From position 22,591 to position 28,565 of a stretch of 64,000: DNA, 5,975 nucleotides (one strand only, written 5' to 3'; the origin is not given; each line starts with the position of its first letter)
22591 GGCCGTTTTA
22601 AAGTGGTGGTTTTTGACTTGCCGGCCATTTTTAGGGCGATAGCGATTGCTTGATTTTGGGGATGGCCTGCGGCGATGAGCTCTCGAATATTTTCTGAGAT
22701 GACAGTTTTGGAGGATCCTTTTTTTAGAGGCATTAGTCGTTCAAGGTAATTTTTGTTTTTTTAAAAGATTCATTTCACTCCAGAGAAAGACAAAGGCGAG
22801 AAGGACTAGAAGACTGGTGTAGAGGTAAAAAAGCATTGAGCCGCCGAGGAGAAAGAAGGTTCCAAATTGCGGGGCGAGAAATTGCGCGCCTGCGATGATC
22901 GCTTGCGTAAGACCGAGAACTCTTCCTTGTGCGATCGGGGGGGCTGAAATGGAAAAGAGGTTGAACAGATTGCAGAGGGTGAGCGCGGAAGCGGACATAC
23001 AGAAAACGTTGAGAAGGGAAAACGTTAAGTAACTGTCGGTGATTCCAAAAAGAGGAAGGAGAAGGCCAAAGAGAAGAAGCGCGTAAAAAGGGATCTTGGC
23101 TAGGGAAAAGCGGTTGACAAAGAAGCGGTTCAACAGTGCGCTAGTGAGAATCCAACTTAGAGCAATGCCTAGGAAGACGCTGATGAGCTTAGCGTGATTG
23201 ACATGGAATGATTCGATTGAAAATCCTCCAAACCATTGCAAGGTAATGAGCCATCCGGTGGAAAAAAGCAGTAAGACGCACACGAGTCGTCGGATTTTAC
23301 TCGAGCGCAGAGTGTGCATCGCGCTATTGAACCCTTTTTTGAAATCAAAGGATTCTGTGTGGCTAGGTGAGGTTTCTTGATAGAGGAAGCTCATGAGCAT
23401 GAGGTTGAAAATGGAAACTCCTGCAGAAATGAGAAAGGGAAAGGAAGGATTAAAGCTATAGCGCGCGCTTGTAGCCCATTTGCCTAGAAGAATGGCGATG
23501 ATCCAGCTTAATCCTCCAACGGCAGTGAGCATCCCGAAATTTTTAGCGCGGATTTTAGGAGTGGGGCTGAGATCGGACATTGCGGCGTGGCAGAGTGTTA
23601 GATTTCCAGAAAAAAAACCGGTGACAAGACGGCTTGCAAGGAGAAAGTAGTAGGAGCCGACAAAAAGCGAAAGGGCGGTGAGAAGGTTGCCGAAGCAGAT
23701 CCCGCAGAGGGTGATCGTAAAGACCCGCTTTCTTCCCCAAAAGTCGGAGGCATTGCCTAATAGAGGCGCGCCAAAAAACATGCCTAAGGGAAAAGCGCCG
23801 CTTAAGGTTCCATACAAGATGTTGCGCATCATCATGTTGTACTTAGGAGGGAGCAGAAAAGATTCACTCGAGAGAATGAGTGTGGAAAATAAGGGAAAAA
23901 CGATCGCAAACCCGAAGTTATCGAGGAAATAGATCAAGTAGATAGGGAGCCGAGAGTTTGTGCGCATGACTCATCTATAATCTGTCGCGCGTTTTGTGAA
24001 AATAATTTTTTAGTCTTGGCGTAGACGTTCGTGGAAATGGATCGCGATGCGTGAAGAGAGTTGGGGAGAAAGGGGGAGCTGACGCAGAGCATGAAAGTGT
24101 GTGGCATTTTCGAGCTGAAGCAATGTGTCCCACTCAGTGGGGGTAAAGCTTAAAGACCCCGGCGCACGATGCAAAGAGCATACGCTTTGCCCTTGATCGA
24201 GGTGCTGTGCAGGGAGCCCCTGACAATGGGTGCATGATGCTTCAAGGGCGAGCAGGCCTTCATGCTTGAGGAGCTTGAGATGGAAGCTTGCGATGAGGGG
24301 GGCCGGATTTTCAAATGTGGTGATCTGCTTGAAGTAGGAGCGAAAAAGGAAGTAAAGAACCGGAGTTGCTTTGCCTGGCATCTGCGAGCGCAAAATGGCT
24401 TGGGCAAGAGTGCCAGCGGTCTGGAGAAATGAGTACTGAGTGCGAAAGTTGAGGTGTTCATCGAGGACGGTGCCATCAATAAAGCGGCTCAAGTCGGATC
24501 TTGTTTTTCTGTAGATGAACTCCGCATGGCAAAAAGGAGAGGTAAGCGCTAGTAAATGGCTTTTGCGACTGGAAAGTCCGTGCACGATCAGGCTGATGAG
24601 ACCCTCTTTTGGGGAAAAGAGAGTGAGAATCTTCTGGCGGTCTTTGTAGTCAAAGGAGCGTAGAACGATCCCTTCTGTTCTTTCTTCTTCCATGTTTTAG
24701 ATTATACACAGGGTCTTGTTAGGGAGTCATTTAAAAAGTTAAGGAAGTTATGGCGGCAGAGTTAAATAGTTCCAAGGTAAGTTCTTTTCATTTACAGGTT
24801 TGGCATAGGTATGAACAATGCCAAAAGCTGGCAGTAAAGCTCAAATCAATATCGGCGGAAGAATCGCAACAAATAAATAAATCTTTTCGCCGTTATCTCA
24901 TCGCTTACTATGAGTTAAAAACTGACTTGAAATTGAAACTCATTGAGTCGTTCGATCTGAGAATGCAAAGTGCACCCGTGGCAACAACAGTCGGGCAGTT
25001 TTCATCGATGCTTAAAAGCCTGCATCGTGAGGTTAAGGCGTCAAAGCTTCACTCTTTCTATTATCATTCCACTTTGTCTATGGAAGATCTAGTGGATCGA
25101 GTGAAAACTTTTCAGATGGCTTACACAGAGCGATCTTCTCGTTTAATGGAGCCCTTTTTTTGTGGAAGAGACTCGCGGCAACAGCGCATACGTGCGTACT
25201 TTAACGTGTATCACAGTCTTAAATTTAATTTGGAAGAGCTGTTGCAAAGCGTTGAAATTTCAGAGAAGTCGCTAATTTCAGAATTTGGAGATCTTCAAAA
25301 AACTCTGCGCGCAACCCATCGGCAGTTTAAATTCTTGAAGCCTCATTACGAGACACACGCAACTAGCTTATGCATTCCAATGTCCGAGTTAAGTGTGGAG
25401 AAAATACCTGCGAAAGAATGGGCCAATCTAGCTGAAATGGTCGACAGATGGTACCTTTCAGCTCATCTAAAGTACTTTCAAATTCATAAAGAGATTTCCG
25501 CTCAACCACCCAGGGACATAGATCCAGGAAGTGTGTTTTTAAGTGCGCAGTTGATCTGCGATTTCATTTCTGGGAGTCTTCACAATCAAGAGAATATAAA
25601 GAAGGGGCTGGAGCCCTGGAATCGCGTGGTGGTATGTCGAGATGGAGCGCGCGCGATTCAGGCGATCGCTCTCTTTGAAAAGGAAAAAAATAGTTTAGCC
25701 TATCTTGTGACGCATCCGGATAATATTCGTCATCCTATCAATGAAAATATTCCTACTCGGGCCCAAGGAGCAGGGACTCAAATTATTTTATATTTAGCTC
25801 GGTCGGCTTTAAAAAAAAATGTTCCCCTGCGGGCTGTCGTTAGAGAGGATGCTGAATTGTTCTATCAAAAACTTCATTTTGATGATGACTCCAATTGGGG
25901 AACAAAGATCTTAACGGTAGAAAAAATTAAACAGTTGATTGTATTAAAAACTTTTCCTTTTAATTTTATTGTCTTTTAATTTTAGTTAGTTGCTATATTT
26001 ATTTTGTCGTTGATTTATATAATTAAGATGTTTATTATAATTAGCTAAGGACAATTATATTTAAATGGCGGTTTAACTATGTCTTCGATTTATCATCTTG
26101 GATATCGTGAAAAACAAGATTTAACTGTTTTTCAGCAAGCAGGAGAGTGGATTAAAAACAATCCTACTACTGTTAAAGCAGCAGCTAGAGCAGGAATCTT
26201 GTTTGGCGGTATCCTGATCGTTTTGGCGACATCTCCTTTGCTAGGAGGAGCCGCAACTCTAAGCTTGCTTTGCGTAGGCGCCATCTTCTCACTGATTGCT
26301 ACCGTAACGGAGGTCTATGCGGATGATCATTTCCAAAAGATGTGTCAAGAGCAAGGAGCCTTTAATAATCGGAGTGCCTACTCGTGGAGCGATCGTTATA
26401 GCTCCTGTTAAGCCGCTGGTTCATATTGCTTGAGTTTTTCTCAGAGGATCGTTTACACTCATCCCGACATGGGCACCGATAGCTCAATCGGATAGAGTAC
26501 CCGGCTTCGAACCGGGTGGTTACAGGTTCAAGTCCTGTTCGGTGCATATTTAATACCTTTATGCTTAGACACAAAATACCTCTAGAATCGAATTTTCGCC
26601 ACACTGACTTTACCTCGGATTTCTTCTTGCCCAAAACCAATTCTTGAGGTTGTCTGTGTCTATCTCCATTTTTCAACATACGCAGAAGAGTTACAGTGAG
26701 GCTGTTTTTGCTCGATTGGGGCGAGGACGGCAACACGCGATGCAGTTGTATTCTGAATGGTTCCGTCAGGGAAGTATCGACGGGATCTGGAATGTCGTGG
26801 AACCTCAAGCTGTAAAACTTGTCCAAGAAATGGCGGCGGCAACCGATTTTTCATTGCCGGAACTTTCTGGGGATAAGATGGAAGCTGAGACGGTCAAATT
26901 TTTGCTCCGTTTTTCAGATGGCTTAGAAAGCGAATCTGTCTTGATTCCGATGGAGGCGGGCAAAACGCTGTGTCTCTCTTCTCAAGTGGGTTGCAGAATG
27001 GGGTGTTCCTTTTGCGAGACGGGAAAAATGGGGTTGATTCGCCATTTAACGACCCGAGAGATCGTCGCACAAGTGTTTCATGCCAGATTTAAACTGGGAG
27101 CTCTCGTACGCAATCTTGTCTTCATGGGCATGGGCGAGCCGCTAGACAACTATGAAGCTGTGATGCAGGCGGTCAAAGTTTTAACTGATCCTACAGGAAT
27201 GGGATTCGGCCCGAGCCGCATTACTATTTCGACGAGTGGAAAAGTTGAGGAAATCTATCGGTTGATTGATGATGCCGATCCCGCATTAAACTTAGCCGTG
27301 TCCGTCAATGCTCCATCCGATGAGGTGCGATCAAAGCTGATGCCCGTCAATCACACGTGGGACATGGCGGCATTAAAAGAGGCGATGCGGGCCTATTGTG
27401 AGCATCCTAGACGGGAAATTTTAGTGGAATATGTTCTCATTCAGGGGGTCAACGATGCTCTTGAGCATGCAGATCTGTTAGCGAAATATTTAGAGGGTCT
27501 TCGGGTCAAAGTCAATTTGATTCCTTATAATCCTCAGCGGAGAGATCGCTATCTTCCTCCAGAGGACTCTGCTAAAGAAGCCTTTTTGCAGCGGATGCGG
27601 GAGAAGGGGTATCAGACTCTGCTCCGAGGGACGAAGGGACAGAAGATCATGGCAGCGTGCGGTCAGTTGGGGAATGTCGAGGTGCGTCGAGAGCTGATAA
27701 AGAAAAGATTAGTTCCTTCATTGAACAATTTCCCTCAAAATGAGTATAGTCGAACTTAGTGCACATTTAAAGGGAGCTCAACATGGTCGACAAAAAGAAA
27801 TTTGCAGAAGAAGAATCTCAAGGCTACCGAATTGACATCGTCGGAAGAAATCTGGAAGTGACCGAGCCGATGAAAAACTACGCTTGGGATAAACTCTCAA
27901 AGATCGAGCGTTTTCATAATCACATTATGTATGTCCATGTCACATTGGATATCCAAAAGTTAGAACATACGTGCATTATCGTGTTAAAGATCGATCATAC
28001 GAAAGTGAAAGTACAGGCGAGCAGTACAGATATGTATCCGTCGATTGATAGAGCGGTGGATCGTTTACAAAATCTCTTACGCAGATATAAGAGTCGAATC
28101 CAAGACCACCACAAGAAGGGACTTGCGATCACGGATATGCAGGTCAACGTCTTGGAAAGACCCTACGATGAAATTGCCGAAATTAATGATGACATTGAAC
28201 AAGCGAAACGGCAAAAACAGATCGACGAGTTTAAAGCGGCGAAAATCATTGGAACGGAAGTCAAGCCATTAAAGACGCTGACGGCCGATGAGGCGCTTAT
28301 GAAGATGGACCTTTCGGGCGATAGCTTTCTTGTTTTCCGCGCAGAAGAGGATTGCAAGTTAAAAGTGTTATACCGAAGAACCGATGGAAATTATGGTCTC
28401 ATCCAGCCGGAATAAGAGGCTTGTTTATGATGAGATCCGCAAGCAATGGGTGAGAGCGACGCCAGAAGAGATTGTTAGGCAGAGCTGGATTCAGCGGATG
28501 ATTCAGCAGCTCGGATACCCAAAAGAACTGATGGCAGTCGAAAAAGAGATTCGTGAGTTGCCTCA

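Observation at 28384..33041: Coupled HsdR_N-like / Maf-like DUF115 / MORN / Maf-like DUF115 cassette with no obvious substrate or sugar genes nearby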

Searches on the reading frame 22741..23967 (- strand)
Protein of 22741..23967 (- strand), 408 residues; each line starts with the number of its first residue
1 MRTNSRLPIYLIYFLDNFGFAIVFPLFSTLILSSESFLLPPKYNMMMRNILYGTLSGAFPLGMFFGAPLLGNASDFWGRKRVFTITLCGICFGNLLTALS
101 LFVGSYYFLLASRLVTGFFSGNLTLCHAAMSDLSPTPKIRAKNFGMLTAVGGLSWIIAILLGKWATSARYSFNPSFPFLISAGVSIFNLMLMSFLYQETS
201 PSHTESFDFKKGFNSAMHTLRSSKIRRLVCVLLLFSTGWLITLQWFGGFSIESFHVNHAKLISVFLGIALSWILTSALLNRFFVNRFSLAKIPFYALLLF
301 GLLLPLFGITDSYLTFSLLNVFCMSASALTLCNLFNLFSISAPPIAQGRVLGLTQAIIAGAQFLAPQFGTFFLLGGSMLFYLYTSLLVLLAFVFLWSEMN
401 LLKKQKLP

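Call 42: search_protein_families(library=pfam, proteins=[window:22741-23967:-], max_evalue=0.0001)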
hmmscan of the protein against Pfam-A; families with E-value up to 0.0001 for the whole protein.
window:22741-23967:- (408 aa): 2 families
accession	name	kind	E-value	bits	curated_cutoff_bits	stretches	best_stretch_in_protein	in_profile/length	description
PF07690.21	MFS_1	-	1.4e-29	103.6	33.4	1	10-366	2-347/347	Major Facilitator Superfamily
PF00083.30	Sugar_tr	-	2.3e-10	40.4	22.3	1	35-195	30-191/452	Sugar (and other) transporter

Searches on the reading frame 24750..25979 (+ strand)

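Call 3: search_protein_families(library=pfam, proteins=[window:24750-25979:+], max_evalue=0.1)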
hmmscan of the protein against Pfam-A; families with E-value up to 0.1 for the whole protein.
window:24750-25979:+ (409 aa): 2 families
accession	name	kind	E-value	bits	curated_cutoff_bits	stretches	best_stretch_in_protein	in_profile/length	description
PF23380.1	VIN3_C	-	0.0033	17.8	27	0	36-58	20-42/83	VIN3-like, C-terminal domain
PF13508.13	Acetyltransf_7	-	0.056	14.3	27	0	292-377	4-82/84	Acetyltransferase (GNAT) domain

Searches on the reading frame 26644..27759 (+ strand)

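Call 3: search_protein_families(library=pfam, proteins=[window:26644-27759:+], max_evalue=0.1)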
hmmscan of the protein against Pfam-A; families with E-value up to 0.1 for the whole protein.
window:26644-27759:+ (371 aa): 1 family
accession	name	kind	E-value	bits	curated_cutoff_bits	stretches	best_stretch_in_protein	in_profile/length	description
PF04055.27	Radical_SAM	-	3e-17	63.7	29.5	1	113-276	3-163/166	Radical SAM superfamily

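Call 82: search_protein_families(library=ncbifam, proteins=[window:26644-27759:+], max_evalue=0.00001)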
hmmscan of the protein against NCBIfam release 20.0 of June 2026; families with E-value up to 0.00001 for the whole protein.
window:26644-27759:+ (371 aa): 8 families
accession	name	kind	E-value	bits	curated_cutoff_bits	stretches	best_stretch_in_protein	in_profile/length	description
TIGR00048.1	rRNA_mod_RlmN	equivalog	8e-83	278.3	290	1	22-348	21-348/355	dual-specificity RNA methyltransferase RlmN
NF011031.0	PRK14461.1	equivalog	5e-65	219.9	601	1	58-344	56-363/372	ribosomal RNA large subunit methyltransferase N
NF008396.0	PRK11194.1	equivalog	7.2e-65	219.3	633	1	20-349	25-361/379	dual-specificity RNA methyltransferase RlmN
NF011040.0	PRK14470.1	equivalog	1.6e-63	215.3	441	1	18-343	9-332/338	ribosomal RNA large subunit methyltransferase N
TIGR04432.1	rSAM_Cfr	equivalog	2.3e-55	188.2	550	1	82-342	73-338/341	Cfr family 23S rRNA (adenine(2503)-C(8))-methyltransferase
NF000424.4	CfrAB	exception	7.6e-55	186.6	530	1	81-342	70-336/338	Cfr family 23S rRNA (adenine(2503)-C(8))-methyltransferase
NF011024.0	PRK14453.1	equivalog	1e-54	186.1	468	1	81-345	74-344/348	23S rRNA (adenine(2503)-C(8))-methyltransferase Cfr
NF011034.0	PRK14464.1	equivalog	6.2e-53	179.8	422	1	25-348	13-332/348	RNA methyltransferase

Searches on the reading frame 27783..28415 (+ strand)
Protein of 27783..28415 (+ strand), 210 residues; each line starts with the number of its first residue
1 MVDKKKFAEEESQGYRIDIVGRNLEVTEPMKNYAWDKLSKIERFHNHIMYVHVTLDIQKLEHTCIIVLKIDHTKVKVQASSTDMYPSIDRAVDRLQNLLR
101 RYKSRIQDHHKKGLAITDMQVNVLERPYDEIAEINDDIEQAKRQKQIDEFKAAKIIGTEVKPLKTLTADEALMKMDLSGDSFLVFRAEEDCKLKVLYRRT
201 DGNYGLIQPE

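Call 3: search_protein_families(library=pfam, proteins=[window:27783-28415:+], max_evalue=0.1)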
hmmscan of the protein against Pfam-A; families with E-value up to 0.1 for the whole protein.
window:27783-28415:+ (210 aa): 2 families
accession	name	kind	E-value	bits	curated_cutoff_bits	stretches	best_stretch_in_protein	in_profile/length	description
PF02482.25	Ribosomal_S30AE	-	1.6e-20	74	23.7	1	17-106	1-87/88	Sigma 54 modulation protein / S30EA ribosomal protein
PF16321.10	Ribosom_S30AE_C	-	3e-18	65.7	25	1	153-206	4-57/57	Sigma 54 modulation/S30EA ribosomal protein C terminus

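Call 82: search_protein_families(library=ncbifam, proteins=[window:27783-28415:+], max_evalue=0.00001)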
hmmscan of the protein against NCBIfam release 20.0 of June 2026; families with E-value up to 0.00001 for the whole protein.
window:27783-28415:+ (210 aa): 2 families
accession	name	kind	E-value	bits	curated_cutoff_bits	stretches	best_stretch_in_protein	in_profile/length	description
TIGR00741.1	yfiA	equivalog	5.8e-21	74.9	40.9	1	17-111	3-100/102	ribosome hibernation-promoting factor, HPF/YfiA family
NF007780.0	PRK10470.1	equivalog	1.3e-15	57.6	125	1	17-109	3-95/95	ribosome hibernation promoting factor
